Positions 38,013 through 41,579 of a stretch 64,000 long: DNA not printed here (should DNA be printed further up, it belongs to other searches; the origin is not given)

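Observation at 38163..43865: Surface-glycan operon with a 1088-aa GT4 / TM / glycoside-hydrolase-like / FG-GAP fusion protein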

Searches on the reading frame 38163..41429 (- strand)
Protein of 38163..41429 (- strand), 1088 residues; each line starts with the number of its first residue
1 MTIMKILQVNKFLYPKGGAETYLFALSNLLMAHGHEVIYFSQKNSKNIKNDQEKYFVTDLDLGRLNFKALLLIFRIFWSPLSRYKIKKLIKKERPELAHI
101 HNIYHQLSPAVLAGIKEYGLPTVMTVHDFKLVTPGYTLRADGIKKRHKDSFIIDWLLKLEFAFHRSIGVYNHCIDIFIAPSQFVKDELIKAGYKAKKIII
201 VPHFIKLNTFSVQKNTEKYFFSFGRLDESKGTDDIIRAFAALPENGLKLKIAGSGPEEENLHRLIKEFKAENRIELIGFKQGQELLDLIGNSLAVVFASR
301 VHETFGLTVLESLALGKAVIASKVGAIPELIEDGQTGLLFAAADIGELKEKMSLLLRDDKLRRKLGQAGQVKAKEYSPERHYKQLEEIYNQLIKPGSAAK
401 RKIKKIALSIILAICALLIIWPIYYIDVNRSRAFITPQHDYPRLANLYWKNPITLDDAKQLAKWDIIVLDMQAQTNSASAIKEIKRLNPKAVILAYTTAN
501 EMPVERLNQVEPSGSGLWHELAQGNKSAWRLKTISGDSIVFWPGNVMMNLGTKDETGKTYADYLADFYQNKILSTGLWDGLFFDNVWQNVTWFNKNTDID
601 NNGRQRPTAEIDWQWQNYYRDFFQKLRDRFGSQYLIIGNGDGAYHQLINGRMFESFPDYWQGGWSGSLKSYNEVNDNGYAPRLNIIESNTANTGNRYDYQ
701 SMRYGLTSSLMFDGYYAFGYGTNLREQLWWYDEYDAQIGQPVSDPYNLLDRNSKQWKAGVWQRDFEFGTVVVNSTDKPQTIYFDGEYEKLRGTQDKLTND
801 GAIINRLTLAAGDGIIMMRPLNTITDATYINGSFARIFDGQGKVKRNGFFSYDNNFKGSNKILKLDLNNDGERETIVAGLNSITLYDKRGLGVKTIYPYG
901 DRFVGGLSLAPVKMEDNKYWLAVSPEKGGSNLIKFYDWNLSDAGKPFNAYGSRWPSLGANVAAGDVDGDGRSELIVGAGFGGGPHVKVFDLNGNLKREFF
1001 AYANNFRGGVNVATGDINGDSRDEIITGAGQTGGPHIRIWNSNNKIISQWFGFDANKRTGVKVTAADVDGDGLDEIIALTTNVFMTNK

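Call 4: search_protein_families(library=pfam, proteins=[window:38163-41429:-], max_evalue=0.01)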
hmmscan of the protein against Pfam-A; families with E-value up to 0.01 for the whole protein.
window:38163-41429:- (1088 aa): 10 families
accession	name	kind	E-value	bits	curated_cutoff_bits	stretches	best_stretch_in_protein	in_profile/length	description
PF00534.26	Glycos_transf_1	-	1.9e-37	128.9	26.4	1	213-370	11-170/172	Glycosyl transferases group 1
PF13692.12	Glyco_trans_1_4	-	1.4e-26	93.9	27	1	218-358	2-142/142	Glycosyl transferases group 1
PF14885.12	GHL15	-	2.1e-23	84.1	27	1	485-769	1-271/271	Hypothetical glycosyl hydrolase family 15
PF13439.12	Glyco_transf_4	-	8.6e-22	78.4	28.5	1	17-207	2-168/170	Glycosyltransferase Family 4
PF01839.29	FG-GAP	-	7.4e-14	51.7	22.1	2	958-982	2-26/37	FG-GAP repeat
PF13517.12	FG-GAP_3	-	6.6e-10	39.9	26.9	2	965-1026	1-60/61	FG-GAP-like repeat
PF13524.12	Glyco_trans_1_2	-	1.4e-08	35.3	25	1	239-386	6-143/144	Glycosyl transferase-like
PF13579.12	Glyco_trans_4_4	-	3.7e-08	34.3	29.7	1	17-202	1-156/158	Glycosyl transferase 4-like domain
PF20706.3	GT4-conflict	-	1.7e-05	24.4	26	1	212-324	192-313/385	Family 4 Glycosyltransferase in conflict systems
PF13477.12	Glyco_trans_4_2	-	0.00097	19.8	23.4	1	18-129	8-111/139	Glycosyl transferase 4-like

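Call 5: search_protein_families(library=ncbifam, proteins=[window:38163-41429:-], max_evalue=0.01)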
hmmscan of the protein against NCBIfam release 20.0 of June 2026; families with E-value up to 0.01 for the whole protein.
window:38163-41429:- (1088 aa): 37 families (the best 25 are shown)
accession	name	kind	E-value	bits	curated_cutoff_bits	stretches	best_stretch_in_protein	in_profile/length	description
TIGR03999.1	thiol_BshA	equivalog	1.2e-25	90.2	273.7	1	176-393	147-374/375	N-acetyl-alpha-D-glucosaminyl L-malate synthase BshA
NF041010.1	glycosy_Agl16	equivalog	1.3e-24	86.7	575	1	172-392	132-351/352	glycosylation protein Agl16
NF050063.1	ProtGlycPglJ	equivalog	2.8e-23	82.7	500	1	174-377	145-351/363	N-acetylgalactosamine-N,N'-diacetylbacillosaminyl-diphospho-undecaprenol 4-alpha-N-acetylgalactosaminyltransferase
NF041876.1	EPS_EpsE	equivalog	3.2e-23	82.6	400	1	213-374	210-377/389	exopolysaccharide biosynthesis GT4 family glycosyltransferase EpsE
TIGR04063.1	stp3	hypoth_equivalog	2.5e-19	69.4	442.05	1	184-393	168-396/397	TIGR04063 family PEP-CTERM/XrtA system glycosyltransferase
TIGR03088.1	stp2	hypoth_equivalog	3.1e-19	69.3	409.05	1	210-392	187-373/374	TIGR03088 family PEP-CTERM/XrtA system glycosyltransferase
TIGR03449.1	mycothiol_MshA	equivalog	6.2e-19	68.2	462.5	1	221-393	224-404/406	D-inositol-3-phosphate glycosyltransferase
NF007396.0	PRK09922.1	equivalog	1.1e-17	64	385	1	145-388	107-354/361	lipopolysaccharide 1,6-galactosyltransferase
NF047880.1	glyco_SdgA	exception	2.3e-17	62.7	800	1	208-388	306-486/488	serine-aspartate repeat adhesin O-glycosyltransferase SdgA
NF038229.1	Glyco4_Geo_Pelo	equivalog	8.9e-17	61.1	400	1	195-393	132-337/338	GPMC system family 4 glycosyltransferase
NF049988.1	MGlcDAGSynMgs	equivalog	2.2e-16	60.2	400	1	18-395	16-390/398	alpha-monoglucosyldiacylglycerol synthase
NF046085.1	XrtY_assoc_Gly1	equivalog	7.2e-16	58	400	1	187-393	173-385/387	XrtY-associated glycosyltransferase XYAG1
TIGR02149.1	glgA_Coryne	subfamily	2.8e-14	53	302.4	1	209-392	197-390/391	glycogen synthase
NF038295.1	EPS_HpsP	equivalog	1.1e-13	51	550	1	185-393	177-388/388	hormogonium polysaccharide biosynthesis glycosyltransferase HpsP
TIGR04005.1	wcaL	equivalog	4.8e-13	48.7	537.6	1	181-388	182-402/406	colanic acid biosynthesis glycosyltransferase WcaL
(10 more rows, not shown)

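Call 9: find_homologous_proteins(query=window:38163-41429:-, max_evalue=0.00001)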
Query window:38163-41429:- (1088 aa): 75 proteins with E <= 0.00001 among 8000 candidates.
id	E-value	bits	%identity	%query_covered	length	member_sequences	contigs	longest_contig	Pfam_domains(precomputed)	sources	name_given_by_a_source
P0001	0.0e+0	2274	88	100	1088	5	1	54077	PF01839.30,PF00534.27,PF13579.13,PF13517.13,PF13524.13,PF13439.13,PF13692.13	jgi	-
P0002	0.0e+0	2215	86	100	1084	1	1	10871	PF01839.30,PF00534.27,PF13579.13,PF13517.13,PF13439.13,PF20706.4,PF13692.13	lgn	-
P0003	0.0e+0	1442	57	100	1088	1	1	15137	PF01839.30,PF00534.27,PF13579.13,PF13517.13,PF13524.13,PF13439.13,PF14885.13,PF20706.4,PF13692.13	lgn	-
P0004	0.0e+0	1399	55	99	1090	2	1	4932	PF01839.30,PF00534.27,PF13477.13,PF13579.13,PF13517.13,PF13524.13,PF13439.13,PF14885.13,PF20706.4,PF13692.13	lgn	-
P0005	0.0e+0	1399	55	99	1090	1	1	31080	PF01839.30,PF00534.27,PF13579.13,PF13517.13,PF13524.13,PF13439.13,PF14885.13,PF13692.13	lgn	-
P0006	0.0e+0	1398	56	99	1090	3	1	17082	PF01839.30,PF00534.27,PF13579.13,PF13517.13,PF13524.13,PF13439.13,PF14885.13,PF20706.4,PF13692.13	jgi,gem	-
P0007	0.0e+0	1385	55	99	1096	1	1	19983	PF01839.30,PF00534.27,PF13579.13,PF13517.13,PF13524.13,PF13439.13,PF14885.13,PF20706.4,PF13692.13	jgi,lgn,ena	-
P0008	0.0e+0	1382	55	100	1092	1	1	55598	PF01839.30,PF00534.27,PF13579.13,PF13517.13,PF13524.13,PF13439.13,PF14885.13,PF13692.13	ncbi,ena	-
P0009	0.0e+0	1366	54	99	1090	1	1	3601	PF01839.30,PF00534.27,PF13477.13,PF13579.13,PF13517.13,PF13524.13,PF13439.13,PF14885.13,PF13692.13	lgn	-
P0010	0.0e+0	1340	53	99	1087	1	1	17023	PF01839.30,PF00534.27,PF13579.13,PF13524.13,PF13439.13,PF14885.13,PF20706.4,PF13692.13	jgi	jgi:glycosyltransferase involved in cell wall biosynthesis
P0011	0.0e+0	1328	53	99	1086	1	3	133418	PF01839.30,PF00534.27,PF13579.13,PF13524.13,PF13439.13,PF14885.13,PF20706.4,PF13692.13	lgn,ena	-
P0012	0.0e+0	1310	54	99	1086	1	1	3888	PF00534.27,PF13477.13,PF13579.13,PF13524.13,PF13439.13,PF14885.13,PF20706.4,PF13692.13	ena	-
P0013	0.0e+0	1310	53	99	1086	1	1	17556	PF00534.27,PF13477.13,PF13579.13,PF13524.13,PF13439.13,PF14885.13,PF20706.4,PF13692.13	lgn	-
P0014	0.0e+0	1251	52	99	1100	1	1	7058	PF01839.30,PF00534.27,PF13579.13,PF13517.13,PF13439.13,PF14885.13,PF13692.13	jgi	-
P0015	0.0e+0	1243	50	99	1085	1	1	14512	PF01839.30,PF00534.27,PF13579.13,PF13517.13,PF13524.13,PF13439.13,PF14885.13,PF13692.13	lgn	-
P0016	0.0e+0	1028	55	75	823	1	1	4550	PF00534.27,PF13579.13,PF13524.13,PF13439.13,PF14885.13,PF20706.4,PF13692.13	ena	-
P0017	1.8e-296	1005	54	75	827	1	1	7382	PF00534.27,PF13477.13,PF13579.13,PF13524.13,PF13439.13,PF14885.13,PF20706.4,PF13692.13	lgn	-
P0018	7.6e-287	973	53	75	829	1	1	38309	PF00534.27,PF13477.13,PF13579.13,PF13524.13,PF06925.18,PF13439.13,PF14885.13,PF20706.4,PF13692.13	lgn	-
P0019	1.4e-284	965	51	75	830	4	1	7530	PF00534.27,PF13477.13,PF13579.13,PF13524.13,PF13439.13,PF14885.13,PF20706.4,PF13692.13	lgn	-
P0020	1.3e-278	945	52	75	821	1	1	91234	PF00534.27,PF13477.13,PF13579.13,PF13524.13,PF13439.13,PF14885.13,PF20706.4,PF13692.13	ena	-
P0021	6.7e-277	940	51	75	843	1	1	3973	PF00534.27,PF13477.13,PF13579.13,PF13524.13,PF13439.13,PF14885.13,PF20706.4,PF13692.13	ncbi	-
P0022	4.9e-261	887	48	75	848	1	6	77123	PF00534.27,PF13477.13,PF13579.13,PF13524.13,PF13439.13,PF14885.13,PF20706.4,PF13692.13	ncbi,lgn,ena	ncbi:MAG: glycosyltransferase [Patescibacteria group bacterium]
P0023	1.9e-254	865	49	75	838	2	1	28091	PF00534.27,PF13477.13,PF13579.13,PF06925.18,PF13439.13,PF14885.13,PF13692.13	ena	-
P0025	2.2e-226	773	51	64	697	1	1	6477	PF00534.27,PF13524.13,PF14885.13,PF20706.4,PF13692.13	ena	-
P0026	3.8e-224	765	52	60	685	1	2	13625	PF01839.30,PF13517.13,PF14885.13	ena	-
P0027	1.7e-215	736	49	63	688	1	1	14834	PF01839.30,PF13517.13,PF14885.13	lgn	-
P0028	2.3e-214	733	48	62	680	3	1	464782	PF01839.30,PF13517.13,PF14885.13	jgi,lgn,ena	jgi:hypothetical protein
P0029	6.7e-214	731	50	62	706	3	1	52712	PF01839.30,PF13517.13,PF14885.13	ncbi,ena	-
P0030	9.2e-213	727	49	60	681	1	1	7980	PF01839.30,PF13517.13,PF14885.13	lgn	-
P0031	5.6e-161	556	32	94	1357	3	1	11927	PF00534.27,PF13477.13,PF13579.13,PF13524.13,PF13439.13,PF14885.13,PF20706.4,PF13692.13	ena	-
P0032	4.2e-152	527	39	60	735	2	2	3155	PF01839.30,PF13517.13,PF14885.13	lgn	-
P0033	7.0e-148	513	40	60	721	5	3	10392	PF01839.30,PF13517.13,PF14885.13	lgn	-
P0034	3.1e-147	510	39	60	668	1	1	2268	PF01839.30,PF13517.13,PF14885.13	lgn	-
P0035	1.7e-136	475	39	58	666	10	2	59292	PF01839.30,PF13517.13,PF14885.13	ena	-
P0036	1.7e-132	462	38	59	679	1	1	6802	PF01839.30,PF13517.13,PF14885.13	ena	-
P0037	9.3e-126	439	34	64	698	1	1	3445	PF01839.30,PF13517.13,PF14885.13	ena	-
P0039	1.4e-117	412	34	59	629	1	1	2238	PF01839.30,PF13517.13,PF14885.13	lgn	-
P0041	3.5e-110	388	34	63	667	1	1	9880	PF13517.13,PF14885.13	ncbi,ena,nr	ncbi:MAG: hypothetical protein EXS55_04215 [Candidatus Magasanikbacteria bacterium]|nr:hypothetical 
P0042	3.7e-110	388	35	59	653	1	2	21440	PF13517.13,PF14885.13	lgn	-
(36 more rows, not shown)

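Call 11: find_encoding_contigs(protein=P0029, flank=8000, max_places=3)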
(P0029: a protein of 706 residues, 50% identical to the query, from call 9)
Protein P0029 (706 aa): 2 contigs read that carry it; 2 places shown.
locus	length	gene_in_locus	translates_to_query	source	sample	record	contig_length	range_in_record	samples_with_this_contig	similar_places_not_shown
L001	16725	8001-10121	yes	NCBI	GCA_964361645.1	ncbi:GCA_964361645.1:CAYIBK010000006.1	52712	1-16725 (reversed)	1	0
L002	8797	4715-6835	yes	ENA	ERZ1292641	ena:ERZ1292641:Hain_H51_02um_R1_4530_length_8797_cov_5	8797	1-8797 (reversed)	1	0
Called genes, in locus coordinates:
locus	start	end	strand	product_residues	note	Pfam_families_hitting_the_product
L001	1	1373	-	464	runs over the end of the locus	PF21799:MurD-like_N, PF08245:Mur_ligase_M, PF02875:Mur_ligase_C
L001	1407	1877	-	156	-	PF18931:DUF5680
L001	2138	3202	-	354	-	PF00953:Glycos_transf_4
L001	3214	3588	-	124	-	-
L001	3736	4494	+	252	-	PF02706:Wzz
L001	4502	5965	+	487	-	PF04932:Wzy_C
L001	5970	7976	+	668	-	PF13439:Glyco_transf_4, PF00534:Glycos_transf_1, PF13692:Glyco_trans_1_4, PF03848:TehB, PF13489:Methyltransf_23, PF13847:Methyltransf_31, PF08241:Methyltransf_11, PF08242:Methyltransf_12, +4 more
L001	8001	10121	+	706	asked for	PF14885:GHL15, PF01839:FG-GAP (faint), PF13517:FG-GAP_3 (weak)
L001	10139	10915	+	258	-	-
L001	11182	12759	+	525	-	PF18998:Flg_new_2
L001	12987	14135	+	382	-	PF13439:Glyco_transf_4, PF13579:Glyco_trans_4_4, PF20706:GT4-conflict (weak), PF00534:Glycos_transf_1, PF13692:Glyco_trans_1_4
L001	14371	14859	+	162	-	-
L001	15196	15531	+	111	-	-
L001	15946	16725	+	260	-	?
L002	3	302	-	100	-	?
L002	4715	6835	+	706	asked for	PF14885:GHL15, PF01839:FG-GAP (faint), PF13517:FG-GAP_3 (weak)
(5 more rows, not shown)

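Call 12: find_encoding_contigs(protein=P0008, flank=8000, max_places=3)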
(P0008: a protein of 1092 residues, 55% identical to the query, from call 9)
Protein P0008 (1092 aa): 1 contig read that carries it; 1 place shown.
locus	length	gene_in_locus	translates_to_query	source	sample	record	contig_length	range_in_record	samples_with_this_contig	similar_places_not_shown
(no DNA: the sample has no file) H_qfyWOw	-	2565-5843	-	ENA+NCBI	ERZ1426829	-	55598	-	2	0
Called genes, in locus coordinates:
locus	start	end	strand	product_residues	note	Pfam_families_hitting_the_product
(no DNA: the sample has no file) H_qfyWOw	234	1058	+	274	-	-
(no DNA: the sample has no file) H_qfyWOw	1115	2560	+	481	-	PF04932:Wzy_C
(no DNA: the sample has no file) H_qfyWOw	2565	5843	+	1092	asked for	PF13439:Glyco_transf_4, PF13579:Glyco_trans_4_4, PF00534:Glycos_transf_1, PF13524:Glyco_trans_1_2 (weak), PF13692:Glyco_trans_1_4, PF14885:GHL15, PF01839:FG-GAP (faint), PF13517:FG-GAP_3 (faint)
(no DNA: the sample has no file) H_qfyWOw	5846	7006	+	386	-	-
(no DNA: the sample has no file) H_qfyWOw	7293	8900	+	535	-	PF18998:Flg_new_2, PF16403:Bact_surface_Ig-like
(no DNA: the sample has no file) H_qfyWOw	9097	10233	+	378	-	PF09314:DUF1972 (weak), PF20706:GT4-conflict, PF13439:Glyco_transf_4, PF13579:Glyco_trans_4_4, PF00534:Glycos_transf_1, PF13692:Glyco_trans_1_4, PF13524:Glyco_trans_1_2 (weak)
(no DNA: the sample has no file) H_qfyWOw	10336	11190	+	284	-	PF23023:Anti-Pycsar_Apyc1, PF00753:Lactamase_B, PF12706:Lactamase_B_2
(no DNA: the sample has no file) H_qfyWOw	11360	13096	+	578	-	PF05157:MshEN, PF00437:T2SSE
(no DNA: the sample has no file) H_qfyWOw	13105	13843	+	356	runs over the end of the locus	PF00482:T2SSF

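Call 37: find_encoding_contigs(protein=P0022, flank=8000, max_places=2)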
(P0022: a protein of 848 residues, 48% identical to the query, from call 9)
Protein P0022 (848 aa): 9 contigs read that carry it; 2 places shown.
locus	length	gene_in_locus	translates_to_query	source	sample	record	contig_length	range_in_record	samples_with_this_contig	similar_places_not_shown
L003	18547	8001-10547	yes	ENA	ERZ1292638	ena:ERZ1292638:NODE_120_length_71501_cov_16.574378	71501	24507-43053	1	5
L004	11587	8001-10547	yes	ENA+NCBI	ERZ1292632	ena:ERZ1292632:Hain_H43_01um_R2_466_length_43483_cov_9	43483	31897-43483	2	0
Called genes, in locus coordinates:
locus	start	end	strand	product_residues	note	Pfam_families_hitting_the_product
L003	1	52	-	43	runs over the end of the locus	-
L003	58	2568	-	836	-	PF26299:MurL_N, PF26298:MurL_epimerase_C, PF08245:Mur_ligase_M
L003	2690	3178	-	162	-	PF01936:NYN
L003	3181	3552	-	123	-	-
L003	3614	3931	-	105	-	PF05175:MTS, PF13489:Methyltransf_23, PF13847:Methyltransf_31, PF13649:Methyltransf_25 (weak)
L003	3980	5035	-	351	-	PF00953:Glycos_transf_4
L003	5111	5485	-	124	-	-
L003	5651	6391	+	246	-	PF02706:Wzz (weak), PF13807:GNVR (faint)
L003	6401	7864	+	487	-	PF04932:Wzy_C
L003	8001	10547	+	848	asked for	PF13439:Glyco_transf_4, PF13477:Glyco_trans_4_2 (weak), PF13579:Glyco_trans_4_4, PF20706:GT4-conflict, PF00534:Glycos_transf_1, PF13524:Glyco_trans_1_2, PF13692:Glyco_trans_1_4, PF14885:GHL15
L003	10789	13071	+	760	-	-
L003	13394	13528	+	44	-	-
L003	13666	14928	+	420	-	PF07679:I-set, PF13895:Ig_2, PF13927:Ig_3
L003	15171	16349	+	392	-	PF13439:Glyco_transf_4, PF13579:Glyco_trans_4_4, PF20706:GT4-conflict, PF00534:Glycos_transf_1, PF13692:Glyco_trans_1_4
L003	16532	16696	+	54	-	-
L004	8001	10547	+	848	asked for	PF13439:Glyco_transf_4, PF13477:Glyco_trans_4_2 (weak), PF13579:Glyco_trans_4_4, PF20706:GT4-conflict, PF00534:Glycos_transf_1, PF13524:Glyco_trans_1_2, PF13692:Glyco_trans_1_4, PF14885:GHL15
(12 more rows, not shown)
